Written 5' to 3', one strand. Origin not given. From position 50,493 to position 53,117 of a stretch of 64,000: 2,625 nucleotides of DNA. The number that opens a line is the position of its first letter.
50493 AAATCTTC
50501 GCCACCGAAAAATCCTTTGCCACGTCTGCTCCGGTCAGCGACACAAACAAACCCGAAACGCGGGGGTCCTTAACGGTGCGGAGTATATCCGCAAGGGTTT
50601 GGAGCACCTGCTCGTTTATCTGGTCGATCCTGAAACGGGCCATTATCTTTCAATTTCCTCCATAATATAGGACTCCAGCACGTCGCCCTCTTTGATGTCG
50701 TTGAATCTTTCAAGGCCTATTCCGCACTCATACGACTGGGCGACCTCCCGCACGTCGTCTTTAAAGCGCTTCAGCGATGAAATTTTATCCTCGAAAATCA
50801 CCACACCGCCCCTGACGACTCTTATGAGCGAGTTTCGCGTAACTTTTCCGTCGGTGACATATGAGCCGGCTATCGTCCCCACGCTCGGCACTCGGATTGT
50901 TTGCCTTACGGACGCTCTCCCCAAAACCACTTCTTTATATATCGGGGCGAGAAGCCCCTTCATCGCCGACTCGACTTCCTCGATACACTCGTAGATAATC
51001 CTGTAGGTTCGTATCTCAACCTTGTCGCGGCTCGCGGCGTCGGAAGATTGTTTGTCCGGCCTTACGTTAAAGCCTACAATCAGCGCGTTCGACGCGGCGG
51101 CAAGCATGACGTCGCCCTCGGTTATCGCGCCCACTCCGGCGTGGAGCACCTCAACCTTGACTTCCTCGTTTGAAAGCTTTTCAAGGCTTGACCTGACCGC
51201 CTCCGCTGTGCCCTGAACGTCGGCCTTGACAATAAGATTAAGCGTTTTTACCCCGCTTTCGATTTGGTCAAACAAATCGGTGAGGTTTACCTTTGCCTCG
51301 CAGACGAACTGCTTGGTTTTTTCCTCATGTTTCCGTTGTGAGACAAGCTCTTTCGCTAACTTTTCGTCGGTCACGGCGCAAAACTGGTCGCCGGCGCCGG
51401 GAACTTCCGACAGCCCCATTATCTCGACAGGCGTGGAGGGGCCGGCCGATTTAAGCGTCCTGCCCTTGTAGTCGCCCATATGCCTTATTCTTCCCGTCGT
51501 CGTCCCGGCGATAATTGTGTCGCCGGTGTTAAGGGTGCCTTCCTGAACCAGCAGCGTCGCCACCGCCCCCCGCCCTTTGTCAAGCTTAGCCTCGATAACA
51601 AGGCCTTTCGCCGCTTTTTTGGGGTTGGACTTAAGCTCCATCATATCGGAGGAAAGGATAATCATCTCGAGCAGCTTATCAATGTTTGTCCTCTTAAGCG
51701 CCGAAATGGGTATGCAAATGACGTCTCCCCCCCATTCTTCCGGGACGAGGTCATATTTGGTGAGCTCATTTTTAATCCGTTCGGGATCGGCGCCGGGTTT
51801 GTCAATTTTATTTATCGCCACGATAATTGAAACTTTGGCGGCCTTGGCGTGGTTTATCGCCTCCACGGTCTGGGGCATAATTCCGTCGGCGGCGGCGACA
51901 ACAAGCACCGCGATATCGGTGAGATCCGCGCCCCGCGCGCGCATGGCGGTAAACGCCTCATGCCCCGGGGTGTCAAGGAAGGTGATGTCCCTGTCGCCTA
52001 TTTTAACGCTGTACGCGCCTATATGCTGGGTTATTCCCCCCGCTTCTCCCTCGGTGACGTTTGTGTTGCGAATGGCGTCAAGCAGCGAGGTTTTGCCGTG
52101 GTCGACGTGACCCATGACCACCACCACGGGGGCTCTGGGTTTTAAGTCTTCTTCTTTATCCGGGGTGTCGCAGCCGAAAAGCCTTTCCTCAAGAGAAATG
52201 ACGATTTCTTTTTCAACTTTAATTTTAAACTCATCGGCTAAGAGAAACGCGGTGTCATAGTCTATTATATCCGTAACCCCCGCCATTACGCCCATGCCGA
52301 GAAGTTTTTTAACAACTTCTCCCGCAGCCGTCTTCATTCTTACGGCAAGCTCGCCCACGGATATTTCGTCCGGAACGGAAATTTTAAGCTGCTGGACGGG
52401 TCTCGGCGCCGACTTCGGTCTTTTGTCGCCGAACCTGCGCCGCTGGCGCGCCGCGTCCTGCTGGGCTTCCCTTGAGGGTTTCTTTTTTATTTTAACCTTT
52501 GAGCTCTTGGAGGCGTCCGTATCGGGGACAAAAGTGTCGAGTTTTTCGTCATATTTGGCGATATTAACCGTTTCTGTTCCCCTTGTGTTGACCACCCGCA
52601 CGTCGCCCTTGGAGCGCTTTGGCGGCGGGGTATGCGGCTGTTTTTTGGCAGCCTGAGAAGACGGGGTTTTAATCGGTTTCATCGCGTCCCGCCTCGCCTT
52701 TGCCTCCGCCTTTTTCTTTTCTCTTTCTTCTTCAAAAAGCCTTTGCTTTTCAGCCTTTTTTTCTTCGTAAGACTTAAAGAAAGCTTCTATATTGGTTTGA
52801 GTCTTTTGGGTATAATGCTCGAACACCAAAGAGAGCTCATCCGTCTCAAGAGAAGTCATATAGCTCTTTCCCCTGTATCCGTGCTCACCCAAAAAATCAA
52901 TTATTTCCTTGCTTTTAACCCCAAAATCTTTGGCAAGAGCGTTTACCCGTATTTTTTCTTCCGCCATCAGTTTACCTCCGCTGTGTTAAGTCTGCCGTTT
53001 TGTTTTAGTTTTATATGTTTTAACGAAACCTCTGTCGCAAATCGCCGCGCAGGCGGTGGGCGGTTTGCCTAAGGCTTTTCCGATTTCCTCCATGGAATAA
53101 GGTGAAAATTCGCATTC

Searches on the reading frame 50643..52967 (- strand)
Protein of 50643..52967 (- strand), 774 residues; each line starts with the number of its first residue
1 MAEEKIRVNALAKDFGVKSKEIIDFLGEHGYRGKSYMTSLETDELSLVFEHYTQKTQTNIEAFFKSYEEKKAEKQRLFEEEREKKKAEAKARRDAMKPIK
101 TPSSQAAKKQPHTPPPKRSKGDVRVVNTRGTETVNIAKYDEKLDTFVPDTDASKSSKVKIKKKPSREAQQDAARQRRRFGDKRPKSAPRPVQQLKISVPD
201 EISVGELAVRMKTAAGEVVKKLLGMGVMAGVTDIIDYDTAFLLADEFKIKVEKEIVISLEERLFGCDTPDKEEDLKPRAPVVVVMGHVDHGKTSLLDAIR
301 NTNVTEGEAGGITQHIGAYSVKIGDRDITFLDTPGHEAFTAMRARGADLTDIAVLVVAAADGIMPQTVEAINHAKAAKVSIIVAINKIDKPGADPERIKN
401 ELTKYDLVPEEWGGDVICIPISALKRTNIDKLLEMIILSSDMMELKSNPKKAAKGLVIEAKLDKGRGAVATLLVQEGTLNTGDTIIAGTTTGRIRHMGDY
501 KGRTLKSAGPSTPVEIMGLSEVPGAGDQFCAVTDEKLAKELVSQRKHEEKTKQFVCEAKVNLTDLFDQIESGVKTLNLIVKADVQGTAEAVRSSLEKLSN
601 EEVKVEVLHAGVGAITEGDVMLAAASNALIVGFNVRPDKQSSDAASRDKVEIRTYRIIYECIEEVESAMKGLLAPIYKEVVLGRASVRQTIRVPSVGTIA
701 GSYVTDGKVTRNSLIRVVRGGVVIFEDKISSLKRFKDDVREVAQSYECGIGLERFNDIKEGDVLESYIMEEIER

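Call 49: search_protein_families(library=ncbifam, proteins=[window:50643-52967:-], max_evalue=1e-10)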
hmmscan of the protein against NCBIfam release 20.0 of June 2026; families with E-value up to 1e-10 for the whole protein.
window:50643-52967:- (774 aa): 26 families (the best 25 are shown)
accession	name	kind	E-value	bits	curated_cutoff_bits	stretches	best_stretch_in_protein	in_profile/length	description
TIGR00487.1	IF-2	equivalog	3.2e-242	805.5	424.4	1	194-774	4-584/587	translation initiation factor IF-2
NF003078.0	PRK04004.1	equivalog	2.6e-58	198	468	2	273-390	5-140/598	translation initiation factor IF-2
TIGR00491.2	aIF-2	equivalog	5e-49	167.2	554.75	2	278-390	3-133/591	translation initiation factor IF-2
NF011418.0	PRK14845.1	equivalog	1.8e-41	141.9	756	2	293-390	475-590/1049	translation initiation factor IF-2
TIGR00231.1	small_GTP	domain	3.5e-32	111.5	42.5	1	281-436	5-162/164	GTP-binding protein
TIGR00475.1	selB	equivalog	7.8e-25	87.6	242.25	1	282-501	3-227/581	selenocysteine-specific translation elongation factor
TIGR01393.1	lepA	equivalog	1.3e-21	76.6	533.9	1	327-486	71-223/595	translation elongation factor 4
TIGR03680.1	eif2g_arch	equivalog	1.4e-20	73.9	514.5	1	325-449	80-203/407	translation initiation factor IF-2 subunit gamma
NF003077.0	PRK04000.1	equivalog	9.5e-20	71.1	315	1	326-451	85-209/412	translation initiation factor IF-2 subunit gamma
TIGR01394.1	TypA_BipA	equivalog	1.1e-17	63.5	757.3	1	282-408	4-144/594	translational GTPase TypA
NF009373.0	PRK12736.1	subfamily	1.6e-16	60.1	452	1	283-485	16-243/394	elongation factor Tu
NF009372.0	PRK12735.1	subfamily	2.1e-16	59.7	479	1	282-485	15-245/396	elongation factor Tu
NF000766.0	PRK00049.1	subfamily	2.1e-16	59.7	449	1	282-485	15-245/396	elongation factor Tu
TIGR00485.1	EF-Tu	equivalog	3.7e-15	55.6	522.4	1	282-485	15-243/394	elongation factor Tu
NF012153.1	tet_protect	equivalog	4.1e-15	55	775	1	281-402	26-141/614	tetracycline resistance ribosomal protection protein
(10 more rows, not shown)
